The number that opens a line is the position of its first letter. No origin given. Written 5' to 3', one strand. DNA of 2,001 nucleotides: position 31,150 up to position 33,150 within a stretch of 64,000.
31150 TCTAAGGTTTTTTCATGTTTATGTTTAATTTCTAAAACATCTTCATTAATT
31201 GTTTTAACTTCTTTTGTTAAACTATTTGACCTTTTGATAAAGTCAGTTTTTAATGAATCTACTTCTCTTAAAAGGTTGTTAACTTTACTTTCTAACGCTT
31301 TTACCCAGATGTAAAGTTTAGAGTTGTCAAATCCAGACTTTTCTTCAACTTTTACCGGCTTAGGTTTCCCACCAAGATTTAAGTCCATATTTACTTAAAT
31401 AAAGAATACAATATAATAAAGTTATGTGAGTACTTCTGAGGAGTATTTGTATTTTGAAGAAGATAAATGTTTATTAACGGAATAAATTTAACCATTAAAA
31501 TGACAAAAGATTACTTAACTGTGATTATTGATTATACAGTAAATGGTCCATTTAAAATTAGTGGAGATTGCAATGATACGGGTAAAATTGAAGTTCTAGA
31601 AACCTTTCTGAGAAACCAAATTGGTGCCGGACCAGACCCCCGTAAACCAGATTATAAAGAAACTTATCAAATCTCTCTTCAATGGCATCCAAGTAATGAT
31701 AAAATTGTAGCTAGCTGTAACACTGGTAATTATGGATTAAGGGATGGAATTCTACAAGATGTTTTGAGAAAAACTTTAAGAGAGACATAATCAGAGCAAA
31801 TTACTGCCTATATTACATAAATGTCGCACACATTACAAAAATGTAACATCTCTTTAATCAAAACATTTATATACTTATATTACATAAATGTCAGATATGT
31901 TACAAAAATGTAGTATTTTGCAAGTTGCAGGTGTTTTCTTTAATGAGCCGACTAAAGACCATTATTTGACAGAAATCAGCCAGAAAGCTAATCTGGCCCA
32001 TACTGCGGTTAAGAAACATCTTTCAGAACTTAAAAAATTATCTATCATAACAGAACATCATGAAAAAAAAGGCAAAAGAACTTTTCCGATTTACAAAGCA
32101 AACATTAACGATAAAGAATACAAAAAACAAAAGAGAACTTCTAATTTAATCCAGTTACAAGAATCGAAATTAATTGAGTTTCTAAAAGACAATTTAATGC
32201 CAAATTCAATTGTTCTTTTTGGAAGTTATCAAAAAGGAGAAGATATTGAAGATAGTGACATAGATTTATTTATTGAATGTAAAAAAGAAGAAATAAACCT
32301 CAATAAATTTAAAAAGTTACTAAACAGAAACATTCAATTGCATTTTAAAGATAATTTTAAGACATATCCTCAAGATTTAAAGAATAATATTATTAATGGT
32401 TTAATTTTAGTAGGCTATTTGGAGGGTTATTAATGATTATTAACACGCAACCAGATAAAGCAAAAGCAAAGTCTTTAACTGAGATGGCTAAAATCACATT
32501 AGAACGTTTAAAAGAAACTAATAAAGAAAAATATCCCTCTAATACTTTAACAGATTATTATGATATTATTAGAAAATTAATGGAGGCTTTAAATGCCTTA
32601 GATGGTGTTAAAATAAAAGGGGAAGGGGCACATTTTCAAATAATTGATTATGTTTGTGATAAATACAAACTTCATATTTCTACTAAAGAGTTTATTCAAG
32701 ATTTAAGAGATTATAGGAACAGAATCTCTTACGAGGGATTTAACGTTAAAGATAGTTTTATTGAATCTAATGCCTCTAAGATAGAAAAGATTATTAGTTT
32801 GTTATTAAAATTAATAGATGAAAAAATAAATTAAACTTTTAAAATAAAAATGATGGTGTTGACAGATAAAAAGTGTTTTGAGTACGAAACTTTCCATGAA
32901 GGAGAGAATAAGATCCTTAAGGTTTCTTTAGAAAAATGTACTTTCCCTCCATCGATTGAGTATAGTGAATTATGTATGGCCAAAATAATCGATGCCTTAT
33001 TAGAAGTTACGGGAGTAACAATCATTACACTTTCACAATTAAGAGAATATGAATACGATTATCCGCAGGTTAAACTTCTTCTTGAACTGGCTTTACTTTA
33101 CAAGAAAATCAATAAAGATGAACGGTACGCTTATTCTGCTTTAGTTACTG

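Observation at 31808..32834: HEPN/MNT toxin-antitoxin-like pair with tandemly duplicated promoter/5' region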

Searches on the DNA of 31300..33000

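Call 61: search_rna_families(source=window, start=31300, end=33000, threshold=evalue, max_evalue=1)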
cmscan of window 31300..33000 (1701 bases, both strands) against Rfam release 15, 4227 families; matches with E-value up to 1: 2.
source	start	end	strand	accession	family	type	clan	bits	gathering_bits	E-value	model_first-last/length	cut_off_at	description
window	32590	32634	+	RF00344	snoZ267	Gene; snRNA; snoRNA; CD-box;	-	20.4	43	0.87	1-73/73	no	Small nucleolar RNA Z267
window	32848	32968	+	RF02577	tsr24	Gene; sRNA;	-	16.8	50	0.58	1-238/238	no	S. aureus tsr24 small RNA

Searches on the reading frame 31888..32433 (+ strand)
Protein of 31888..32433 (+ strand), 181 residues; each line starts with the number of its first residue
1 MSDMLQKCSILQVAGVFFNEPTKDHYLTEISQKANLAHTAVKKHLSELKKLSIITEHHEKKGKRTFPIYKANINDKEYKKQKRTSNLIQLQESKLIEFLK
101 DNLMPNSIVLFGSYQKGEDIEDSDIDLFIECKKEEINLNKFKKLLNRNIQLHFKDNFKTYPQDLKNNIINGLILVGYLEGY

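Call 3: search_protein_families(library=pfam, proteins=[window:31888-32433:+], max_evalue=0.1)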
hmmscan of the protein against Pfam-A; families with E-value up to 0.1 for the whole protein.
window:31888-32433:+ (181 aa): 5 families
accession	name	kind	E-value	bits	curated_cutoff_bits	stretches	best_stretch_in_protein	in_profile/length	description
PF01909.29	NTP_transf_2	-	3.7e-10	40.5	21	1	93-170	2-88/93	Nucleotidyltransferase domain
PF18765.7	Polbeta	-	1.3e-09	38.5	26.9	1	94-170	2-82/93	Polymerase beta, Nucleotidyltransferase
PF22600.2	MTPAP-like_central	-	0.00043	20.8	27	1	79-138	13-72/139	Poly(A) RNA polymerase, mitochondrial-like, central palm domain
PF14792.12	DNA_pol_B_palm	-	0.0071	17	25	1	107-157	26-75/113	DNA polymerase beta palm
PF14947.12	HTH_45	-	0.071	13.6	25.5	1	27-59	22-54/77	Winged helix-turn-helix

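Call 9: search_protein_families(library=ncbifam, proteins=[window:31888-32433:+], max_evalue=0.1)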
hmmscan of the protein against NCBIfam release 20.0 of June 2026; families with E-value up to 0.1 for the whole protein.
window:31888-32433:+ (181 aa): 10 families
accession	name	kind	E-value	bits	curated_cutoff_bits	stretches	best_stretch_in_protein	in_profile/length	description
NF047752.1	MntA_antitoxin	equivalog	1.4e-06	28.1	60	1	100-147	2-55/106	type VII toxin-antitoxin system MntA family adenylyltransferase antitoxin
NF051895.1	anti_phage_HalB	equivalog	0.0007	19.3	190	1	108-136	2-30/211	anti-phage Hailong system nucleotidyltransferase HalB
NF053610.1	Sso10a_fam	subfamily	0.0024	17.9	60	1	28-59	21-50/64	Sso10a family chromatin protein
NF040939.2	trans_reg_lrs14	equivalog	0.0033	17.4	90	1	26-86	38-98/103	Lrs14 family HTH-type transcriptional regulator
NF010494.0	PRK13913.1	equivalog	0.0065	16.4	192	1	35-155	44-168/220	3-methyladenine DNA glycosylase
NF004170.0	PRK05638.1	equivalog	0.013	14.1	421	1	34-71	396-433/442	threonine synthase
NF033789.1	repress_SdpR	subfamily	0.015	15.2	100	1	27-61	24-58/79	autorepressor SdpR family transcription factor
NF012212.1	ANT_9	subfamily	0.019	14.3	340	1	95-150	13-65/249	aminoglycoside nucleotidyltransferase ANT(9)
NF053606.1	Sta1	subfamily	0.028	14.5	80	1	28-82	38-92/100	Sta1 family transcriptional regulator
NF033788.1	HTH_metalloreg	subfamily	0.041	13.7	55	1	26-59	27-60/77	metalloregulator ArsR/SmtB family transcription factor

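Call 10: search_protein_families(library=padloc, proteins=[window:31888-32433:+], max_evalue=1)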
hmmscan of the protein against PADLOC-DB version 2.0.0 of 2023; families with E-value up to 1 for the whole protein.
window:31888-32433:+ (181 aa): 15 families
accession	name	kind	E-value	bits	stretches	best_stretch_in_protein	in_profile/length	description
PDLC04368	PDC-M05A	-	1.2e-11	42.8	1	4-149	9-156/201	-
PDLC04906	PDC-S09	-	1.1e-09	36.5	1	97-157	16-83/98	-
PDLC04904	PDC-S09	-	3.7e-08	31.5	1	86-146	7-72/104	-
PDLC04903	PDC-S09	-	2.3e-07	29.1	1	81-154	4-75/108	-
PDLC04902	PDC-S09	-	2.5e-07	28.9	1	91-145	8-61/97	-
PDLC01438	Csa3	-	3.2e-05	22.1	1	11-144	154-270/305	"CAS-I,CAS-II,CAS-III,CAS-IV,CAS-V,CAS-VI; associated_signaling"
PDLC04369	PDC-M05A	-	7.3e-05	20.5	1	12-150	17-149/201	-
PDLC04905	PDC-S09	-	0.00015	20.1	1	92-143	8-61/101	-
PDLC04901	PDC-S09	-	0.0019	16.9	1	90-171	8-91/126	-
PDLC04907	PDC-S09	-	0.0027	15.8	1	94-135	16-57/114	-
PDLC04372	PDC-M05A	-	0.0041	15.4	1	28-131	2-102/167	-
PDLC00823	Cyclase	-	0.0041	14.8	1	82-147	20-87/285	oligonucleotide-cyclase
PDLC01720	Csa3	-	0.011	14.3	1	27-91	45-94/118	Csa3_1_CAS-I-II-III-IV-V-VI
PDLC00804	Cyclase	-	0.011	13.4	1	102-145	21-62/256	oligonucleotide-cyclase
PDLC01434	CasR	-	0.031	12.1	1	23-64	140-179/191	"CAS-I,CAS-II,CAS-III,CAS-IV,CAS-V,CAS-VI; associated_signaling"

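Call 12: search_solved_structures(query=window:31888-32433:+, max_evalue=1, show_alignments=3)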
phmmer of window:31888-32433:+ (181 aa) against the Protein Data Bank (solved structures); distinct sequences matched with E-value up to 1: 3.
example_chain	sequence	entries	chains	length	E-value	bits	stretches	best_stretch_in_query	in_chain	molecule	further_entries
5yep_A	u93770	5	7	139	0.00041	23.6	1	89-131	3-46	Toxin-antitoxin system antidote Mnt family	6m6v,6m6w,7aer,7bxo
6m6u_A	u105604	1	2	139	0.0052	20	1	89-131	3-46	Toxin-antitoxin system antitoxin MntA family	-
9z7q_I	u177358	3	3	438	0.032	17.4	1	85-148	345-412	Cmr1-MntA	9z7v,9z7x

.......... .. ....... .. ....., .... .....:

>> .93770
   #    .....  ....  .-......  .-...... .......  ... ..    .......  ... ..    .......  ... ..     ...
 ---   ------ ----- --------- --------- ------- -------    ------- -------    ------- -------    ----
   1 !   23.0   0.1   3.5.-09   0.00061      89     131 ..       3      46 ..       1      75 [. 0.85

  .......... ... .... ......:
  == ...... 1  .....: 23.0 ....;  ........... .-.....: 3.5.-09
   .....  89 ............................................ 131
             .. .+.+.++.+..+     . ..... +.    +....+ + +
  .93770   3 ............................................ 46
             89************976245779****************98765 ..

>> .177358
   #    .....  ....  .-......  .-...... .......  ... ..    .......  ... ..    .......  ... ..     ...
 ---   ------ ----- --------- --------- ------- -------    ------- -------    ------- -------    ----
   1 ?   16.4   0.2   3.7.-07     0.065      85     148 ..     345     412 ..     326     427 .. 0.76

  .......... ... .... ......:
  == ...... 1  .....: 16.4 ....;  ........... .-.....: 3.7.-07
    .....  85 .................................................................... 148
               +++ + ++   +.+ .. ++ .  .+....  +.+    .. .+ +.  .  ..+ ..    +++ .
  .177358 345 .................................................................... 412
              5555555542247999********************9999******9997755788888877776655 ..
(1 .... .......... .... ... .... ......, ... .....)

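Call 22: find_related_loci(query=window:31897-32433:+, collection=metagenome_contigs, flank=2500)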
Query window:31897-32433:+ (178 aa) in metagenome_contigs; peptide patterns used: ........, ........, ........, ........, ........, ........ (x = any residue, [..] = any of these).
112 stretches matched a pattern; 16 encode a relative of the query (tblastn E <= 1e-3); 16 distinct loci.
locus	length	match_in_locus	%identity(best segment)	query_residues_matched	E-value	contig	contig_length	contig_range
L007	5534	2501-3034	92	1-178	2e-108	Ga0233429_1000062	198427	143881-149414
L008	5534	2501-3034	92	1-178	2e-108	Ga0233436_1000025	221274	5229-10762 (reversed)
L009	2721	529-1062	90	1-178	4e-110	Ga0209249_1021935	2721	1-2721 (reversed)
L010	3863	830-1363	87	1-178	2e-102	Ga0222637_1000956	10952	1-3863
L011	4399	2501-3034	87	1-178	3e-102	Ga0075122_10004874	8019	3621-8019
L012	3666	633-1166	77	1-178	2e-85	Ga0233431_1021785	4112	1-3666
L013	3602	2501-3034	61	1-178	2e-72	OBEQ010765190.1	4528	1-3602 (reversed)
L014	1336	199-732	63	1-178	4e-76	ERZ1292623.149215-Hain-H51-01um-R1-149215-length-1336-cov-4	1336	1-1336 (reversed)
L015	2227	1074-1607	62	1-178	2e-73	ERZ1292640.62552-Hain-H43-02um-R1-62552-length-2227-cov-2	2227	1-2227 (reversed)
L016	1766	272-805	59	1-178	2e-72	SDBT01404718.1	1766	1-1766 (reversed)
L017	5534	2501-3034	60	1-178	9e-69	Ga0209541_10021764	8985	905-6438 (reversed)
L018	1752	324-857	59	1-178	8e-71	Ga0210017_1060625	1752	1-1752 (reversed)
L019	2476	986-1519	58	1-178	2e-67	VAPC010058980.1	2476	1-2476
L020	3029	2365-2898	58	1-178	3e-60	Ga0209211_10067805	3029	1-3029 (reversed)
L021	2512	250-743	65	1-178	4e-56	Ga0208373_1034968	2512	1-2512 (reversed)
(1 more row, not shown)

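Call 48: find_homologous_proteins(query=window:31897-32433:+, max_evalue=0.001)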
Query window:31897-32433:+ (178 aa): 795 proteins with E <= 0.001 among 935 candidates; the best 120 are listed.
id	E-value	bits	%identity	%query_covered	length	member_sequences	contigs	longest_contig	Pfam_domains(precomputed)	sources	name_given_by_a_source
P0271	4.6e-110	383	100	100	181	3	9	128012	PF18765.8,PF01909.30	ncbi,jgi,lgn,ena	-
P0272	4.3e-99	347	90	100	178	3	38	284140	PF18765.8,PF01909.30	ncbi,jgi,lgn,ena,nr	ncbi:nucleotidyltransferase domain-containing protein [Candidatus Woesearchaeota archaeon]|jgi:predi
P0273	3.3e-95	335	87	100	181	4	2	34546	PF18765.8,PF01909.30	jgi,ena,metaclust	metaclust:\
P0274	1.0e-94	333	88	100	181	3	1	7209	PF18765.8,PF01909.30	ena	-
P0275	5.0e-87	308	82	100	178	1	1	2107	PF18765.8,PF01909.30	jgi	jgi:predicted nucleotidyltransferase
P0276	1.5e-83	297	78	100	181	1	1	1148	PF18765.8,PF01909.30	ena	-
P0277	3.8e-83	295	77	100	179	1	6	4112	PF18765.8,PF01909.30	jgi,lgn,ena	jgi:predicted nucleotidyltransferase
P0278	1.3e-82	294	78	100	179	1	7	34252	PF18765.8,PF01909.30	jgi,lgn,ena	jgi:predicted nucleotidyltransferase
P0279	2.5e-82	293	75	100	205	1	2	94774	PF18765.8,PF01909.30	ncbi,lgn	-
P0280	1.3e-77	277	70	100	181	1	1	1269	PF18765.8,PF01909.30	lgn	-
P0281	2.9e-77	276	74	100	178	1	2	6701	PF18765.8,PF01909.30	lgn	-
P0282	1.9e-76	274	71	100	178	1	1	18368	PF18765.8,PF01909.30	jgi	jgi:predicted nucleotidyltransferase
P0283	1.1e-75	271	71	100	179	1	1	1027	PF18765.8,PF01909.30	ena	-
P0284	1.2e-75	271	71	100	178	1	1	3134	PF18765.8,PF01909.30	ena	-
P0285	2.0e-75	270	70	100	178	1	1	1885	PF18765.8,PF01909.30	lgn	-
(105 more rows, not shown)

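Call 54: find_related_loci(query=A3, collection=viral_contigs, flank=3000)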
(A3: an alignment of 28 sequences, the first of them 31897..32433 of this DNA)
Query A3 (178 aa) in viral_contigs; peptide patterns used: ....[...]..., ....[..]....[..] (x = any residue, [..] = any of these).
314 stretches matched a pattern; 1 encode a relative of the query (tblastn E <= 1e-3); 1 distinct loci.
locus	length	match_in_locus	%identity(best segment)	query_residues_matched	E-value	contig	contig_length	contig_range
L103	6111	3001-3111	38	90-126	8e-7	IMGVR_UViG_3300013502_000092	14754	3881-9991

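Call 59: predict_structure(alignment_id=A3)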
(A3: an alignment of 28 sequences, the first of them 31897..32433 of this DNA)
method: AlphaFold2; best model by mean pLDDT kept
length: 178 residues; sequences in the alignment: 28
mean_pLDDT: 90.2   pTM: 0.82
mean pLDDT of the five models: 90.2, 86.9, 86.0, 82.4, 78.5
residues with pLDDT >= 90: 137; 70-90: 33; 50-70: 4; < 50: 4
segments of 3 or more residues with pLDDT < 50: 1-3
pLDDT, mean of each block of 10 residues (from residue 1): 71 94 96 93 96 95 96 94 92 96 93 88 92 93 92 79 86 75
secondary structure, 60 per line:
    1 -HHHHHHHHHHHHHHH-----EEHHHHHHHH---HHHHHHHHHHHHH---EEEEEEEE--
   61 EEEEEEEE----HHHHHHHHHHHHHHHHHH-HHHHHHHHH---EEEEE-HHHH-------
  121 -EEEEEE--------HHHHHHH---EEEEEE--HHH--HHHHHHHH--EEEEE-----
elements in order: H2-16 H24-31 H35-47 E51-58 E61-68 H73-90 H92-100 E104-108 H110-113 E122-127 H136-142 E146-151 H159-166 E169-173
